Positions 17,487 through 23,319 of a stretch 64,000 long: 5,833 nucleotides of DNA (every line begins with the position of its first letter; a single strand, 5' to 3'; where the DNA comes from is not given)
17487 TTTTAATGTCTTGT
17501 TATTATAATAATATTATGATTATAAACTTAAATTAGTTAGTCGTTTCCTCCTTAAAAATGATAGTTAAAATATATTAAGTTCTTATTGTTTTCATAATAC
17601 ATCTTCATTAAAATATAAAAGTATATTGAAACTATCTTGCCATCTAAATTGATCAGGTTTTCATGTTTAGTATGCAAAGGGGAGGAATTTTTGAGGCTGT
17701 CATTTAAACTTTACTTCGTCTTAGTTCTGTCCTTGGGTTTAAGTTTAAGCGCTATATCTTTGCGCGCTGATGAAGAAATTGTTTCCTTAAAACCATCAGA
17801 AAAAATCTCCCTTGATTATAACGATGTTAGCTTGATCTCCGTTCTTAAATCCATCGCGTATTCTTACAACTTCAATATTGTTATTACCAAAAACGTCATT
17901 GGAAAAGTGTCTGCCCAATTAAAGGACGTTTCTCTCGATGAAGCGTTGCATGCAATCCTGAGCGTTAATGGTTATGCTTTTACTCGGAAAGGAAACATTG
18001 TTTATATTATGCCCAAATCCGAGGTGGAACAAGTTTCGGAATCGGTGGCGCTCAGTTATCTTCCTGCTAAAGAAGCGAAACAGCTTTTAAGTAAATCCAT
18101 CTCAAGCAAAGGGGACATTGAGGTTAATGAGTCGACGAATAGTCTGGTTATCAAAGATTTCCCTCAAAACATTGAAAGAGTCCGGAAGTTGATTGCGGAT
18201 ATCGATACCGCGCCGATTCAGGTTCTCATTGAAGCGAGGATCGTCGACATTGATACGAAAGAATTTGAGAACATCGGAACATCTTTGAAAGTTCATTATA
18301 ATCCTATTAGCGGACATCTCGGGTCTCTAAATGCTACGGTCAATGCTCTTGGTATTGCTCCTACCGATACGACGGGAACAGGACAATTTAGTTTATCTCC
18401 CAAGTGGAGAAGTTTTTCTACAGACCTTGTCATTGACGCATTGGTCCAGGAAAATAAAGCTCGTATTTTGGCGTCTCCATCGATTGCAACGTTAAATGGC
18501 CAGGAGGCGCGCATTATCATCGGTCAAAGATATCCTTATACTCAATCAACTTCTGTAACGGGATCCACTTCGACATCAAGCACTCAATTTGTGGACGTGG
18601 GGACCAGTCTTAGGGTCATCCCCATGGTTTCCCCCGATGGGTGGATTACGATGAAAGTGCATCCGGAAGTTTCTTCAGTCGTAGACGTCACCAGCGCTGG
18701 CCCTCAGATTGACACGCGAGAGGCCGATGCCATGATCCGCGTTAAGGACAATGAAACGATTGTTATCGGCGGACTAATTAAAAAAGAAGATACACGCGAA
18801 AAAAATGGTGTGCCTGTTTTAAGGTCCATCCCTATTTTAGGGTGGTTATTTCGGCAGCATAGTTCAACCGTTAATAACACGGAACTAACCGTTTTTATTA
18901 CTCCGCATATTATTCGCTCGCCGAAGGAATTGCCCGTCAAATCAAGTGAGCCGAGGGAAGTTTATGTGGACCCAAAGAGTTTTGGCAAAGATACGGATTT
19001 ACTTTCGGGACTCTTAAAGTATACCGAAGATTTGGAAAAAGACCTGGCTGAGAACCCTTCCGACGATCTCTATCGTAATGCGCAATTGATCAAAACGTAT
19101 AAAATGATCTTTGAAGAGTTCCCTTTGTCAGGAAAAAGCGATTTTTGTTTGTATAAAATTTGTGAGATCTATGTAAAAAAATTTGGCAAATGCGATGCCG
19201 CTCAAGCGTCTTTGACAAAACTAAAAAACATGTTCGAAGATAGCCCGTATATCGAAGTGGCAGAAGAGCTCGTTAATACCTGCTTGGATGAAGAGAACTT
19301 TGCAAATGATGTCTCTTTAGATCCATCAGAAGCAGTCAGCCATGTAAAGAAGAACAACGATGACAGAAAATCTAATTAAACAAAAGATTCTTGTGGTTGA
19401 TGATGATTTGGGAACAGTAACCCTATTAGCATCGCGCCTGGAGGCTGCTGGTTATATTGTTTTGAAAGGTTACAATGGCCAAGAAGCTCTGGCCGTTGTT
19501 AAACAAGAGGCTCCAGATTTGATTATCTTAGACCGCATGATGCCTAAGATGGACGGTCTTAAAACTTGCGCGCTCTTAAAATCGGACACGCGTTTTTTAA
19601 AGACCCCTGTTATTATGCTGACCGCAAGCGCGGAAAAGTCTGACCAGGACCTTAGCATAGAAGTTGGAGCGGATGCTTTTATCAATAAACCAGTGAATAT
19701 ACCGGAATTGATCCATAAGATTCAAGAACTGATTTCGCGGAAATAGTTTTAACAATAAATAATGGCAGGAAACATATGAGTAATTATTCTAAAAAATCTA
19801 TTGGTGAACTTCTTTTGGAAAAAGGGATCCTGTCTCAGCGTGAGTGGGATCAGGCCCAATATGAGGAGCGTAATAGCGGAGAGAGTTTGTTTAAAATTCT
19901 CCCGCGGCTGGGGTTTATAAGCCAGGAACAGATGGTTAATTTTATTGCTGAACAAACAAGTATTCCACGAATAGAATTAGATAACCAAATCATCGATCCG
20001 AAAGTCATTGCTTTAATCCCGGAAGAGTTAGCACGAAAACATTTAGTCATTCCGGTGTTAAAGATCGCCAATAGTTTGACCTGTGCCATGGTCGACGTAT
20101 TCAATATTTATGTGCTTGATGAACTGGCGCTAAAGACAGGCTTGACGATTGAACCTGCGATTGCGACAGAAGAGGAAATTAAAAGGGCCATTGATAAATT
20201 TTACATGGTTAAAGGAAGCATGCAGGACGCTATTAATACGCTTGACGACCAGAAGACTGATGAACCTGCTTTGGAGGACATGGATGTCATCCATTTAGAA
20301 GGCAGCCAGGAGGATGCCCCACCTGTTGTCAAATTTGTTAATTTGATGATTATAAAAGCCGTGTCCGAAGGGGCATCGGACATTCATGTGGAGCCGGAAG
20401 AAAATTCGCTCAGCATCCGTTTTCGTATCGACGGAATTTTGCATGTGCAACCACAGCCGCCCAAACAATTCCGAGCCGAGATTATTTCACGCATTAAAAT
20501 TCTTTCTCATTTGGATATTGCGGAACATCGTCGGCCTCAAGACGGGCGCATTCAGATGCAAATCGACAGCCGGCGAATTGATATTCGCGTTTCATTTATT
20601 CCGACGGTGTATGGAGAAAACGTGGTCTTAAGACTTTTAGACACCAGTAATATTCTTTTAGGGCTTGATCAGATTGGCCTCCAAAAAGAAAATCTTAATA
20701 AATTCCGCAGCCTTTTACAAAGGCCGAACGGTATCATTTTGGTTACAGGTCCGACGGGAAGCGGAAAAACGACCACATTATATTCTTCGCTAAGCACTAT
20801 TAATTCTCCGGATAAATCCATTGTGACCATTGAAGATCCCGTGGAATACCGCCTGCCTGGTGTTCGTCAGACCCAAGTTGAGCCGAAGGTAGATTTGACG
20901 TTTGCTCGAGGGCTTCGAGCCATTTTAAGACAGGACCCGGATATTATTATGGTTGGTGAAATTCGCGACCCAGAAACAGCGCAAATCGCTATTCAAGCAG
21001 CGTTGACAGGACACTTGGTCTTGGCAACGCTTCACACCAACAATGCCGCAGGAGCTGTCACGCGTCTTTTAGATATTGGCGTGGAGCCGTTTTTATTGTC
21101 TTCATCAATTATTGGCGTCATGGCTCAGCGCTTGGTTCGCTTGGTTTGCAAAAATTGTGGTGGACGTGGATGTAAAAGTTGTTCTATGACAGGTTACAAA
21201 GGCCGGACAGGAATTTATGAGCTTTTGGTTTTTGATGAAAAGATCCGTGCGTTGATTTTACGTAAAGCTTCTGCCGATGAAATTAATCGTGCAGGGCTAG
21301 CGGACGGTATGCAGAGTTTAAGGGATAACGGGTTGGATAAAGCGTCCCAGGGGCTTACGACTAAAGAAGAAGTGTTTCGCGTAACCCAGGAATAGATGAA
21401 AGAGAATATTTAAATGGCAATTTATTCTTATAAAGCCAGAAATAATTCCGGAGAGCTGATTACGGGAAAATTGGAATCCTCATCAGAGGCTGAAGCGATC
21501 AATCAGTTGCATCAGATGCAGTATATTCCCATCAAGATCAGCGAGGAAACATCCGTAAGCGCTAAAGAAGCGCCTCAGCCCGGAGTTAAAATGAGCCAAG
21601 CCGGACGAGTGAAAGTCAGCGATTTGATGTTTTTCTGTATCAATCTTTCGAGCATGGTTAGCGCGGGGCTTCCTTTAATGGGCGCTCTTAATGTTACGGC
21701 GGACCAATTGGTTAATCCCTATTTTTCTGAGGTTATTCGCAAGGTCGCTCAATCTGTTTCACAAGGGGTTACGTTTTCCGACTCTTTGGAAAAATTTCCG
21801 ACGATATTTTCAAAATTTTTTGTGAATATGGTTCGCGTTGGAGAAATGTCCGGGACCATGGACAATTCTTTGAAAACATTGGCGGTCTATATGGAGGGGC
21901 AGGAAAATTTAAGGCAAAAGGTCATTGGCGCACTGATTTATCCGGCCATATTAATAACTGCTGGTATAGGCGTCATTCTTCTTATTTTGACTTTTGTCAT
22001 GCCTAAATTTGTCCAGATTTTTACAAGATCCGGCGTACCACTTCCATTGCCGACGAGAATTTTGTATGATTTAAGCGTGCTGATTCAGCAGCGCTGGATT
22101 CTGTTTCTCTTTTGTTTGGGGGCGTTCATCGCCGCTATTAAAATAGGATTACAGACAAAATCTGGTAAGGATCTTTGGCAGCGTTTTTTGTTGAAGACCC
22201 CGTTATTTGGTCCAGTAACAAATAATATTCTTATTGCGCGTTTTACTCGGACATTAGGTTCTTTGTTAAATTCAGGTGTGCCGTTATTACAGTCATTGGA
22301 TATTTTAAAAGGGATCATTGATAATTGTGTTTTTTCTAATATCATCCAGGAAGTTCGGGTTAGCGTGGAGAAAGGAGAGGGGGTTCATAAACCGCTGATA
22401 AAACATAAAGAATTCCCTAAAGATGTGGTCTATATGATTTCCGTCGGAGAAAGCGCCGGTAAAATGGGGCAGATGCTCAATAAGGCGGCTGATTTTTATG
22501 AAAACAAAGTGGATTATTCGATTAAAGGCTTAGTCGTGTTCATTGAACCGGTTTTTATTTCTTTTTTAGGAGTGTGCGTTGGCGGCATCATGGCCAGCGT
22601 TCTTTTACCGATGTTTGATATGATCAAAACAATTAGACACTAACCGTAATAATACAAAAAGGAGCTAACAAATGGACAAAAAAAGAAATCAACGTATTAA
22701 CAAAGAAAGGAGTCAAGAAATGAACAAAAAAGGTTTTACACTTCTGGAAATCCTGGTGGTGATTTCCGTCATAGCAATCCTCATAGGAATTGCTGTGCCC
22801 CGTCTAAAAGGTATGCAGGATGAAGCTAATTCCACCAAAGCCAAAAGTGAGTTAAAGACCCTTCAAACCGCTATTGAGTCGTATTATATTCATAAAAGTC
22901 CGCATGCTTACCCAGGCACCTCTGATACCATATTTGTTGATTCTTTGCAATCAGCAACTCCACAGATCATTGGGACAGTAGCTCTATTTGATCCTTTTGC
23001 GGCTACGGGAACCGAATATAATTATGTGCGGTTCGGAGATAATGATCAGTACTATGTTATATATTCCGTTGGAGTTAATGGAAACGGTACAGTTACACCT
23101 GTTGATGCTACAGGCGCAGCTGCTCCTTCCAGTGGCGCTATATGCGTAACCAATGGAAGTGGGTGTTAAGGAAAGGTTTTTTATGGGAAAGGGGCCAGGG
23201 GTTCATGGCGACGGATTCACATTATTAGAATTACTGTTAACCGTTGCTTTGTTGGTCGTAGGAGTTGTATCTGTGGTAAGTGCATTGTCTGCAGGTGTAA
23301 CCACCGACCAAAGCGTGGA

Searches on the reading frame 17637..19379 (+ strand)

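Call 53: search_protein_families(library=pfam, proteins=[window:17637-19379:+], max_evalue=0.00001)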
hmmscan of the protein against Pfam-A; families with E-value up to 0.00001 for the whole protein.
window:17637-19379:+ (580 aa): 3 families
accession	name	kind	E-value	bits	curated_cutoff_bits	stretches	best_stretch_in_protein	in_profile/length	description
PF00263.26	Secretin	-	2.4e-51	174.2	27.5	1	268-427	1-169/169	Bacterial type II and III secretion system protein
PF03958.22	Secretin_N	-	4.4e-10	40.1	28.2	1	135-195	2-69/69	Bacterial type II/III secretion system short domain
PF07660.19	STN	-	3.8e-08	33.4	28.4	1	79-127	1-52/52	Secretin and TonB N terminus short domain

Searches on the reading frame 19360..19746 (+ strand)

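Call 53: search_protein_families(library=pfam, proteins=[window:19360-19746:+], max_evalue=0.00001)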
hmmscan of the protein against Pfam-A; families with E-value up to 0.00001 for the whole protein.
window:19360-19746:+ (128 aa): 1 family
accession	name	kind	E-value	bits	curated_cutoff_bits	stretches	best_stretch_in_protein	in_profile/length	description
PF00072.30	Response_reg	-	1.2e-27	96.8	30.2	1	10-122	1-111/111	Response regulator receiver domain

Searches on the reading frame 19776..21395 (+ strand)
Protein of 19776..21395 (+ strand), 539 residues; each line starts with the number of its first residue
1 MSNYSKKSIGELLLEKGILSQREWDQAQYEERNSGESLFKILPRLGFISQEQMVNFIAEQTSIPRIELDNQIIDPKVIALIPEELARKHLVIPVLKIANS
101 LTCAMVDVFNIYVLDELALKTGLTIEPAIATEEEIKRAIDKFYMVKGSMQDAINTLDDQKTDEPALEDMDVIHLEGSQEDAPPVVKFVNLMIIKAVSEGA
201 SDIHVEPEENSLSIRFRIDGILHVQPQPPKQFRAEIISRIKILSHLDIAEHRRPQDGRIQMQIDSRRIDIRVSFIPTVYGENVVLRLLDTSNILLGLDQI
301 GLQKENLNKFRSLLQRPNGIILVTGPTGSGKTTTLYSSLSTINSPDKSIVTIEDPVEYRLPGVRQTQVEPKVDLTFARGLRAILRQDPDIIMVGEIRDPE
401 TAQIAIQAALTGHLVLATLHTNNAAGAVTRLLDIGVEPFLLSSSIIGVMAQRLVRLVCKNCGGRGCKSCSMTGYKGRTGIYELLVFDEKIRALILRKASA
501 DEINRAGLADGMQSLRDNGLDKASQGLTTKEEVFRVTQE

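Call 53: search_protein_families(library=pfam, proteins=[window:19776-21395:+], max_evalue=0.00001)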
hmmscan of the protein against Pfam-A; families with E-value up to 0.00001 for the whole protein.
window:19776-21395:+ (539 aa): 2 families
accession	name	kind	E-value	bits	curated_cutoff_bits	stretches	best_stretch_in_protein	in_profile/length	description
PF00437.27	T2SSE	-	4.2e-139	463.7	24.9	1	178-535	2-370/370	Type II/IV secretion system protein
PF05157.20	MshEN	-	4.9e-19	68.5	23.1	1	63-145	3-86/90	MshEN domain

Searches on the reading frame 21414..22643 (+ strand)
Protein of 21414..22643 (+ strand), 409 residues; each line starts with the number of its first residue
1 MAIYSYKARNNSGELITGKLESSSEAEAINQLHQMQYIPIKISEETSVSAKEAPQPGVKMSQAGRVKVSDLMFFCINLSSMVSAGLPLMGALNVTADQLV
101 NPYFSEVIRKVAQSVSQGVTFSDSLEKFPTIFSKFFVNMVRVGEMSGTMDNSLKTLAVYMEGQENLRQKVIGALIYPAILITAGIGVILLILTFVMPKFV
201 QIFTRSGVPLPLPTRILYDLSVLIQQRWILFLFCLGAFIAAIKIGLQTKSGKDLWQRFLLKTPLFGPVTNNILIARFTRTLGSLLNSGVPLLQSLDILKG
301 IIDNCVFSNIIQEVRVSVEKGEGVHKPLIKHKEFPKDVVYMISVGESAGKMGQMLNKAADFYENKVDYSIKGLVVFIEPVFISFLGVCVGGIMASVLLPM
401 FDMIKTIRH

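Call 53: search_protein_families(library=pfam, proteins=[window:21414-22643:+], max_evalue=0.00001)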
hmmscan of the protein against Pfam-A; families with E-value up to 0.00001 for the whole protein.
window:21414-22643:+ (409 aa): 1 family
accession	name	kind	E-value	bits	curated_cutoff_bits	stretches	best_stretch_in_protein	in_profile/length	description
PF00482.28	T2SSF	-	4e-59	198.5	25.2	2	74-197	1-125/125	Type II secretion system (T2SS), protein F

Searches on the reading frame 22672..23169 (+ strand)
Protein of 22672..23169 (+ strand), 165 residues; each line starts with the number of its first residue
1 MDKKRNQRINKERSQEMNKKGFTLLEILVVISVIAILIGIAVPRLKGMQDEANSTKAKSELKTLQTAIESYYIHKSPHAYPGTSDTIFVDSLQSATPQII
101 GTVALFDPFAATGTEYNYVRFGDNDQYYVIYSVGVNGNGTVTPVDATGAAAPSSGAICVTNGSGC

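Call 53: search_protein_families(library=pfam, proteins=[window:22672-23169:+], max_evalue=0.00001)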
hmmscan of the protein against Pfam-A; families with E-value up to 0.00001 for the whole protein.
window:22672-23169:+ (165 aa): 2 families
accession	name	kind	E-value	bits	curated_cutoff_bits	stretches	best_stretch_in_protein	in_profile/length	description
PF07963.17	N_methyl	-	1e-07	31.6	21.2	1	18-41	3-26/27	Prokaryotic N-terminal methylation motif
PF08334.16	T2SSG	-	9.7e-06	26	21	0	46-138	3-95/108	Type II secretion system (T2SS), protein G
